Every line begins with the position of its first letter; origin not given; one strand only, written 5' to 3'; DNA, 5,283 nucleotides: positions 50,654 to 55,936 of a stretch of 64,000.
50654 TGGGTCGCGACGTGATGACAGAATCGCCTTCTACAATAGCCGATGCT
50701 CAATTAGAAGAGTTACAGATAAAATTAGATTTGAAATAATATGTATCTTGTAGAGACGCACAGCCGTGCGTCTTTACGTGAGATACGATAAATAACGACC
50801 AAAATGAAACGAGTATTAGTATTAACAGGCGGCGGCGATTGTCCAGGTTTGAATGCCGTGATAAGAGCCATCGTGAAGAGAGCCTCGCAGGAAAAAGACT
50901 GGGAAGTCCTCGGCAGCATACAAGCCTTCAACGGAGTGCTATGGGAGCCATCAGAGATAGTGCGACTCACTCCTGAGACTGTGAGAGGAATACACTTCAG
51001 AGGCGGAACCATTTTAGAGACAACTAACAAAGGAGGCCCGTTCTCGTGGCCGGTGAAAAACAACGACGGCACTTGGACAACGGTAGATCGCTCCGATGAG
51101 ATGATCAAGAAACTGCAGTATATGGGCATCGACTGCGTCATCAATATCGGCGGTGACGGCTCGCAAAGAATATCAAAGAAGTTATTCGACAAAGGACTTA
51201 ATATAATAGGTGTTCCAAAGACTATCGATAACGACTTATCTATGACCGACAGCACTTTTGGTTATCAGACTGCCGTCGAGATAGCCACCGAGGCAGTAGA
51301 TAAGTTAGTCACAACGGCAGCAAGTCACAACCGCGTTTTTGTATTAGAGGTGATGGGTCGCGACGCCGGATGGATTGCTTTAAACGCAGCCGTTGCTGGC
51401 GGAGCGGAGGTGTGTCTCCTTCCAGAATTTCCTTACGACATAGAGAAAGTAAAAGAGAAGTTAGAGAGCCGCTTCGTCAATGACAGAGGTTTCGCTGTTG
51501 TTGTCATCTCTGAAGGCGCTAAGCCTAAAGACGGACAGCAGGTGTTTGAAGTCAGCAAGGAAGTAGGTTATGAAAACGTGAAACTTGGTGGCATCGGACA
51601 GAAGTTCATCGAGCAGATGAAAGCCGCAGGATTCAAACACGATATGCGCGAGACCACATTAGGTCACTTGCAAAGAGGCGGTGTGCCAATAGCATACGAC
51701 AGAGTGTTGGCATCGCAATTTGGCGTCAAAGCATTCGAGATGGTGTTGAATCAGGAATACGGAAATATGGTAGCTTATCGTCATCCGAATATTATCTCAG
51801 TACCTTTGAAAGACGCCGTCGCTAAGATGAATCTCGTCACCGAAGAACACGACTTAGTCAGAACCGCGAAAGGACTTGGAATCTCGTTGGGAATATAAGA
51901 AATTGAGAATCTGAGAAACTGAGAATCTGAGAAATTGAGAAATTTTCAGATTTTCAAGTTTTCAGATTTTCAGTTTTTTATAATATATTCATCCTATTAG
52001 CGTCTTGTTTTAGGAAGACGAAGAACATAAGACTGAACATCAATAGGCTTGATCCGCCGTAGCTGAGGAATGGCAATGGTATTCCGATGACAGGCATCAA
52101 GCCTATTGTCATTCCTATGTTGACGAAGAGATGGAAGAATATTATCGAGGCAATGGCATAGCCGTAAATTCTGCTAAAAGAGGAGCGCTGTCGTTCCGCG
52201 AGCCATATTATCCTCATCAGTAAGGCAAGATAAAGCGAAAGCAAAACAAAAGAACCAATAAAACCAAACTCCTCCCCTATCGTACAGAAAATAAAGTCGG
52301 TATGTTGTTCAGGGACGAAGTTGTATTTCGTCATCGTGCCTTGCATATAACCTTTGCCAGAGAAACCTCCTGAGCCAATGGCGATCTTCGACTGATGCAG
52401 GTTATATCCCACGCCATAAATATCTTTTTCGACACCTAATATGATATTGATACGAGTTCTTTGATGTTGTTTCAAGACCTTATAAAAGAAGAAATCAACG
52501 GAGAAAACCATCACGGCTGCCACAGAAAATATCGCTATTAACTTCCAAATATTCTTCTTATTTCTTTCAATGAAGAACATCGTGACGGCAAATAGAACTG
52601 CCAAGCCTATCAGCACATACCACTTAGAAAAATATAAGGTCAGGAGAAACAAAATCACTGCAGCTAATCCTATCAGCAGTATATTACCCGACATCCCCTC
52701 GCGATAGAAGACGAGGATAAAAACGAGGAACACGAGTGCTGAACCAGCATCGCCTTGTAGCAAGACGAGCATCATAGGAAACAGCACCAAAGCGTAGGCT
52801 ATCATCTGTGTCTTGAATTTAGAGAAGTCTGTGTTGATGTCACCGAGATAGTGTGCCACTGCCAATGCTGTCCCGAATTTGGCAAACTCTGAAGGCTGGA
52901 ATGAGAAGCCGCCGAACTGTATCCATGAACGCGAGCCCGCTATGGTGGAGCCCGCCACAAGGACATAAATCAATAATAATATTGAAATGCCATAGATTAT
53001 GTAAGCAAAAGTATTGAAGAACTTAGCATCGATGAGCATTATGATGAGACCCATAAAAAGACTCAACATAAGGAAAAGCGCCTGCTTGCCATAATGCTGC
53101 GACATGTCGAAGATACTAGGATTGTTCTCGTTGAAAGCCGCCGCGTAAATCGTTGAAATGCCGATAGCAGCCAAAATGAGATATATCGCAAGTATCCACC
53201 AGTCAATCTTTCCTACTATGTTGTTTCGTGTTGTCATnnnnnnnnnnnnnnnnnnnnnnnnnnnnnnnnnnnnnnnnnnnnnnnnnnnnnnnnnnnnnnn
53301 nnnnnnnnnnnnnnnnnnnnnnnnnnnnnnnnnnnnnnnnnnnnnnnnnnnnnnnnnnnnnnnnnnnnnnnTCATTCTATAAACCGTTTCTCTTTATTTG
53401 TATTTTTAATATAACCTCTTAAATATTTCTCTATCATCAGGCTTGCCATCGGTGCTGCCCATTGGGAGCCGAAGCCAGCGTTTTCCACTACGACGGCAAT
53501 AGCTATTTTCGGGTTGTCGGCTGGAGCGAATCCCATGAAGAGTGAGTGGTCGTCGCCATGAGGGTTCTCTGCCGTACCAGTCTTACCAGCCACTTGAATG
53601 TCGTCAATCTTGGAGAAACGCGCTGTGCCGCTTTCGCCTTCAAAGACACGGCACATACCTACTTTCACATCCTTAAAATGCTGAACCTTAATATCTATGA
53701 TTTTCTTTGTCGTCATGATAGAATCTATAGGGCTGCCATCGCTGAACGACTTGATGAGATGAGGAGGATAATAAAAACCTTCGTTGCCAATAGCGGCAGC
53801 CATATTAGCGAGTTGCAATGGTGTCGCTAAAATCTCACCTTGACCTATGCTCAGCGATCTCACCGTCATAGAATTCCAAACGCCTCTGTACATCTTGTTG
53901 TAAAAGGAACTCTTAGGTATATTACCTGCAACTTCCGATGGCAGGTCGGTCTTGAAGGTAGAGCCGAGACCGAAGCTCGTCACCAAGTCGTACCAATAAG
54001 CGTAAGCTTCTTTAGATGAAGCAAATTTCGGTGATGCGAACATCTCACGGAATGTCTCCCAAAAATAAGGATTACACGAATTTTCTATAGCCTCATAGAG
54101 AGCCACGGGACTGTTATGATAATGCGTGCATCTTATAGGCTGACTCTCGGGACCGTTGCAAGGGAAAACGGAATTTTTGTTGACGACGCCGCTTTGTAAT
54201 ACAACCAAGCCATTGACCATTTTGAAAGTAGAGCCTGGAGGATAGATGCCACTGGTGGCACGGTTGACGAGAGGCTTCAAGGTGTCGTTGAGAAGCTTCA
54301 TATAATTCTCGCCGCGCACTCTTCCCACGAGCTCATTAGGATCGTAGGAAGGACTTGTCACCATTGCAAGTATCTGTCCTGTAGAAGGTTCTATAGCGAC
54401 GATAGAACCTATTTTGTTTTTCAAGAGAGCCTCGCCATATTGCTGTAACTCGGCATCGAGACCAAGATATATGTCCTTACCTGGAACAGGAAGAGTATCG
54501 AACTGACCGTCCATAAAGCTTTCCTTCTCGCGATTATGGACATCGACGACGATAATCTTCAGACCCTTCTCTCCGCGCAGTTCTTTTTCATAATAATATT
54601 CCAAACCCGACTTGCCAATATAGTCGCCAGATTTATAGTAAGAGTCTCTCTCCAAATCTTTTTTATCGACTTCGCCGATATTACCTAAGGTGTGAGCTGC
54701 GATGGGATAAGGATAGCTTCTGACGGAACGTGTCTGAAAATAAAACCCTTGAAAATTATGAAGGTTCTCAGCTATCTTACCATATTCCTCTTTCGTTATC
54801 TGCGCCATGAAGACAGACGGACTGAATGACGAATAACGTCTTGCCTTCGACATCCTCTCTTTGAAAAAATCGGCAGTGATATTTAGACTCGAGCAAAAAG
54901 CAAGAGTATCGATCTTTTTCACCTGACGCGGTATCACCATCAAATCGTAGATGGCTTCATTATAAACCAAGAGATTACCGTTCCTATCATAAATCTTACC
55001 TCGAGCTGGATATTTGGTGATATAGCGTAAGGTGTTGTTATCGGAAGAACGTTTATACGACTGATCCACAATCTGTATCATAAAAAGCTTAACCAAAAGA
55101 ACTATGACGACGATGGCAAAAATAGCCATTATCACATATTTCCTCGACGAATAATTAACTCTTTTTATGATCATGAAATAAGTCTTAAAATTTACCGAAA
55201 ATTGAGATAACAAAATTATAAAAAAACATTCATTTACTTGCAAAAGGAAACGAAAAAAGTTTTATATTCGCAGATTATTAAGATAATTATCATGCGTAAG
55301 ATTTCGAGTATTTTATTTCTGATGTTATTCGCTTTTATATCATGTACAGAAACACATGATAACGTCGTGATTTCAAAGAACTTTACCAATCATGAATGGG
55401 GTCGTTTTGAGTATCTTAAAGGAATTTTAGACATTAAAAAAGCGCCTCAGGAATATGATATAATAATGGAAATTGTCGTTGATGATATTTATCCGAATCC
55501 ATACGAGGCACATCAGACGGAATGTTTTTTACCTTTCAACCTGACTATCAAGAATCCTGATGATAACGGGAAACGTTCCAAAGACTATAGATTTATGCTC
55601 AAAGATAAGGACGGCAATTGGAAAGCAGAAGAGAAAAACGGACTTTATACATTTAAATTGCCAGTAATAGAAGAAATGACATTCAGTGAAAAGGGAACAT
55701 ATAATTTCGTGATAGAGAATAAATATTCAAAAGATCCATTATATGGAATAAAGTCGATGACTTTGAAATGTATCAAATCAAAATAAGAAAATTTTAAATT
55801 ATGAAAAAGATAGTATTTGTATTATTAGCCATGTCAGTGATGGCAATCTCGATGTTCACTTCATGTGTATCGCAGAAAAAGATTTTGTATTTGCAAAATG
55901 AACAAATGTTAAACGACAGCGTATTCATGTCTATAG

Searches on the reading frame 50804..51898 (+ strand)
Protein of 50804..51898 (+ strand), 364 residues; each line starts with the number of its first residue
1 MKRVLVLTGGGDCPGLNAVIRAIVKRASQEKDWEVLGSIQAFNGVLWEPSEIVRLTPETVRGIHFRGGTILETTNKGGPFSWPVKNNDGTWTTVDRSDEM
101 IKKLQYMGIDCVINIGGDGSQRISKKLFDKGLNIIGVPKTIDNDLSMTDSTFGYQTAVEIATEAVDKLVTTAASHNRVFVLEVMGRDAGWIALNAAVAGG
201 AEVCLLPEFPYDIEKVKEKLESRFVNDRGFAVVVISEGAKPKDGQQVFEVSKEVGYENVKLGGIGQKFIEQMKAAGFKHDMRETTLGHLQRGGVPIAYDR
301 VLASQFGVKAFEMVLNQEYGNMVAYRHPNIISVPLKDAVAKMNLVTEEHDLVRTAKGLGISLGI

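Call 57: search_protein_families(library=pfam, proteins=[window:50804-51898:+], max_evalue=0.00001)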
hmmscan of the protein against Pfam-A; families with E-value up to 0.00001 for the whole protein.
window:50804-51898:+ (364 aa): 1 family
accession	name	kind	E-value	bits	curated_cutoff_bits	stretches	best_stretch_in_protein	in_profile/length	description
PF00365.25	PFK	-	4.3e-93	312.1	30.9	1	3-313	1-276/277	Phosphofructokinase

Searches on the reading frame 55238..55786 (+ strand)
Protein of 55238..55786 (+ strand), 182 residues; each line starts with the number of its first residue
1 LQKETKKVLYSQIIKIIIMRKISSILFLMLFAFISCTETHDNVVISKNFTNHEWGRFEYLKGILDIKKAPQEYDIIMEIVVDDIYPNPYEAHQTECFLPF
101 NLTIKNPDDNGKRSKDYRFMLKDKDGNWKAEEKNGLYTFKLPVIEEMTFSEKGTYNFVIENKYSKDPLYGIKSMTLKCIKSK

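Call 57: search_protein_families(library=pfam, proteins=[window:55238-55786:+], max_evalue=0.00001)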
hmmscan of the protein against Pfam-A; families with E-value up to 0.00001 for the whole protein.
window:55238-55786:+ (182 aa): 1 family
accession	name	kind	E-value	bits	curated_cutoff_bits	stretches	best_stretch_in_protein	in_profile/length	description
PF14109.11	GldH_lipo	-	2.9e-09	38.2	27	1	47-173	7-124/129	GldH lipoprotein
